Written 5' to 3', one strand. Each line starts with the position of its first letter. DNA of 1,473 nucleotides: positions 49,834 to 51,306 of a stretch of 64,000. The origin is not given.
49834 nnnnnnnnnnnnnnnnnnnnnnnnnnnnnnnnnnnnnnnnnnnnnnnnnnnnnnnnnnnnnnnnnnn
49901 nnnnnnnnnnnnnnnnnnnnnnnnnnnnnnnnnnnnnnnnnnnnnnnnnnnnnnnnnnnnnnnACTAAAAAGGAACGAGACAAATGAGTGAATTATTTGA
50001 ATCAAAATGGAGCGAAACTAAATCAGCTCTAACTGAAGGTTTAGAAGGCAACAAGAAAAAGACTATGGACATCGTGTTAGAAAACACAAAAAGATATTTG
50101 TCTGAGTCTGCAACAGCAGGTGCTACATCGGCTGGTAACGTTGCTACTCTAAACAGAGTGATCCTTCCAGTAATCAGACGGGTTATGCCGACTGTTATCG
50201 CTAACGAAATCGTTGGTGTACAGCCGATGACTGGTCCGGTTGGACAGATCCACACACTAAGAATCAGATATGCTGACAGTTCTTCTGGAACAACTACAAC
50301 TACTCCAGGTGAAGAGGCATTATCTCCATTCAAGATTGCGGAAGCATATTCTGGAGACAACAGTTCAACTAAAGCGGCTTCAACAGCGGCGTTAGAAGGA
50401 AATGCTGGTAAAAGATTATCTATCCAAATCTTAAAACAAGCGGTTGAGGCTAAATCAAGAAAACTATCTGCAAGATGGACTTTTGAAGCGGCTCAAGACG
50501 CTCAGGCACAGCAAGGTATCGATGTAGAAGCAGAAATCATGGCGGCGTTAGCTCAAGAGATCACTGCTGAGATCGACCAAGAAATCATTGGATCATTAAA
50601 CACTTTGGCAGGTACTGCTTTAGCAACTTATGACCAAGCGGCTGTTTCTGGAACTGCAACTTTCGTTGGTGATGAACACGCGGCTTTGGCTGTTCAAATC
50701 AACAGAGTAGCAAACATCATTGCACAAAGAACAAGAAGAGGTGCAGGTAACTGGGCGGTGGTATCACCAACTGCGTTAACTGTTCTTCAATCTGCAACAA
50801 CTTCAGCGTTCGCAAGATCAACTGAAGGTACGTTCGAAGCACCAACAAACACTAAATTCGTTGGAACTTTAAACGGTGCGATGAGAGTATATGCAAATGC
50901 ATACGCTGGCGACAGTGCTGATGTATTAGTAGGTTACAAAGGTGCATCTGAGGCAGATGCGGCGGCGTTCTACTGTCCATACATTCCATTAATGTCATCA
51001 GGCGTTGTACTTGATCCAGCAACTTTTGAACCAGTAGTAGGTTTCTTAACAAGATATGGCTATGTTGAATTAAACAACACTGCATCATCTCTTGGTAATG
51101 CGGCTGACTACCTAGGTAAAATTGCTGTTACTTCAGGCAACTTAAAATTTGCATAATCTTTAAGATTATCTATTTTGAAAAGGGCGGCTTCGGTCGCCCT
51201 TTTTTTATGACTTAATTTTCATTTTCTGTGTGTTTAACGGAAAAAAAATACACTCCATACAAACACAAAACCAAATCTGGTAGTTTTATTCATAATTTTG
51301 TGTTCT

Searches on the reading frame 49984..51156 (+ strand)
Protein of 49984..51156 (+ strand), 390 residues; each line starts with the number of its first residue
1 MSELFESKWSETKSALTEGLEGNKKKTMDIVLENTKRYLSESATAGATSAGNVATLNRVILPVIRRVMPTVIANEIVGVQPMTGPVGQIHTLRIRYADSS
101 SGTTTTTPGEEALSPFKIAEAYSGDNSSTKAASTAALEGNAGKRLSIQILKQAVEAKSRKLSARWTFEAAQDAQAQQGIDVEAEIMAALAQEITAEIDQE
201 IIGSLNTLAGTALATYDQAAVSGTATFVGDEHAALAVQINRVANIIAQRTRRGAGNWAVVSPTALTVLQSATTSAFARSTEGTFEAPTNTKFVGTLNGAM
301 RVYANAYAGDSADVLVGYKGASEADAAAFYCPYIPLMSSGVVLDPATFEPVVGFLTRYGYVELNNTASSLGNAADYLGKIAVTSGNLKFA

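Call 80: search_protein_families(library=phrogs, proteins=[window:49984-51156:+], max_evalue=0.00001)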
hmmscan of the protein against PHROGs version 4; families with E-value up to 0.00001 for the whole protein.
window:49984-51156:+ (390 aa): 4 families
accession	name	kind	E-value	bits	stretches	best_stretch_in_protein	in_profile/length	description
phrog_138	-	head and packaging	2.2e-99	334.5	1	3-384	4-430/444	major head protein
phrog_1014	-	unknown function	2.9e-07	30.5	1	151-305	328-481/567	-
phrog_20655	-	head and packaging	5.1e-06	26.3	0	9-104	51-141/534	major head protein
phrog_12830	-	head and packaging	7.1e-06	27.4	0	59-92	95-128/128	major head protein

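Call 81: search_dna_similar(query=window:49984-51156:+, collection=phages, mode=protein, max_rows=15)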
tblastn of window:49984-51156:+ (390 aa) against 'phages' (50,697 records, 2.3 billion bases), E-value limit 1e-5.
Records with a match: 2572; places in all: 2578; records where one place covers at least 80% of the query: 591.
Best place of each record, by identity: 60-80% 89; <60% 2483.
By first word of the organism name: Escherichia 671; Synechococcus 379; Klebsiella 332; Salmonella 203; Vibrio 136; Shigella 89; Aeromonas 86; Acinetobacter 71; Cyanophage 61; Enterobacter 58; and 60 more.
By host as written in the record: - 459; Escherichia coli 282; Klebsiella pneumoniae 115; Synechococcus 107; Escherichia coli O157:H7 39; Synechococcus sp. 38; Salmonella enterica 29; Synechococcus sp. WH7803 28; and 571 more.
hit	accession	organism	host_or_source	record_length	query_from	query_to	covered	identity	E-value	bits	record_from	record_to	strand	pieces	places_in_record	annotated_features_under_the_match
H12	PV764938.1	Sinorhizobium phage Phosso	Sinohrizobium meliloti NRRL L-50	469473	1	389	100%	71.5%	7e-173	540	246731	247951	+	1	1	major capsid protein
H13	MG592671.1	Vibrio phage 2.275.O._10N.286.54.E11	Vibrio cyclitrophicus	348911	1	389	100%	70.1%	9e-170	531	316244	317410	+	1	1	capsid protein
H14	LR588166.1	Pseudomonas phage vB_PaeM_MIJ3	-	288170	2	389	99%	69.1%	6e-173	540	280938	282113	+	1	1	Possible phage major capsid ...: majorcapsid protein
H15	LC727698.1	Pseudomonas phage sp. 30-3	Pseudomonas aeruginosa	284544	2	389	99%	68.9%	2e-172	539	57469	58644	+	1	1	hypothetical protein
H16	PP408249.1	Pseudomonas phage vB_Pa-PAC2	Pseudomonas aeruginosa PAO1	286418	2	389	99%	68.9%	2e-172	539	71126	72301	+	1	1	major head subunit precursor | hypothetical protein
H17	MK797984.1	Pseudomonas phage vB_PaeM_PA5oct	-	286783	2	389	99%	68.9%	2e-172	539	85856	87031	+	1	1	precursor of major head subunit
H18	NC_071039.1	Pseudomonas phage vB_PaeM_PA5oct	-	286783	2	389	99%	68.9%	2e-172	539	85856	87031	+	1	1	major head protein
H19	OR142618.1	Pseudomonas phage Callisto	Pseudomonas aeruginosa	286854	2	389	99%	68.9%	2e-172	539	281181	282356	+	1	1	hypothetical protein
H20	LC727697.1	Pseudomonas phage sp. 30-2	Pseudomonas aeruginosa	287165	2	389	99%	68.9%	2e-172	539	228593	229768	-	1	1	hypothetical protein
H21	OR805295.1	Pseudomonas phage Paride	Pseudomonas aeruginosa PAO1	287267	2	389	99%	68.9%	2e-172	539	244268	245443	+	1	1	major capsid protein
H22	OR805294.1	Pseudomonas phage Ettore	Pseudomonas aeruginosa PAO1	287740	2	389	99%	68.9%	2e-172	539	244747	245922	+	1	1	major capsid protein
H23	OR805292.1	Pseudomonas phage Cassandra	Pseudomonas aeruginosa PAO1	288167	2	389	99%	68.9%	2e-172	539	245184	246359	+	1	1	major capsid protein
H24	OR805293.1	Pseudomonas phage Deifobo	Pseudomonas aeruginosa PAO1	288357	2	389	99%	68.9%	2e-172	539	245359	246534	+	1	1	major capsid protein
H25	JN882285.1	Cronobacter phage vB_CsaM_GAP32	Cronobacter sakazakii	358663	1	382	98%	67.8%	2e-160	504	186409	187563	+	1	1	precursor of major head subunit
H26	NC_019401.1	Cronobacter phage vB_CsaM_GAP32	Cronobacter sakazakii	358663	1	382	98%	67.8%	2e-160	504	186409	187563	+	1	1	major head protein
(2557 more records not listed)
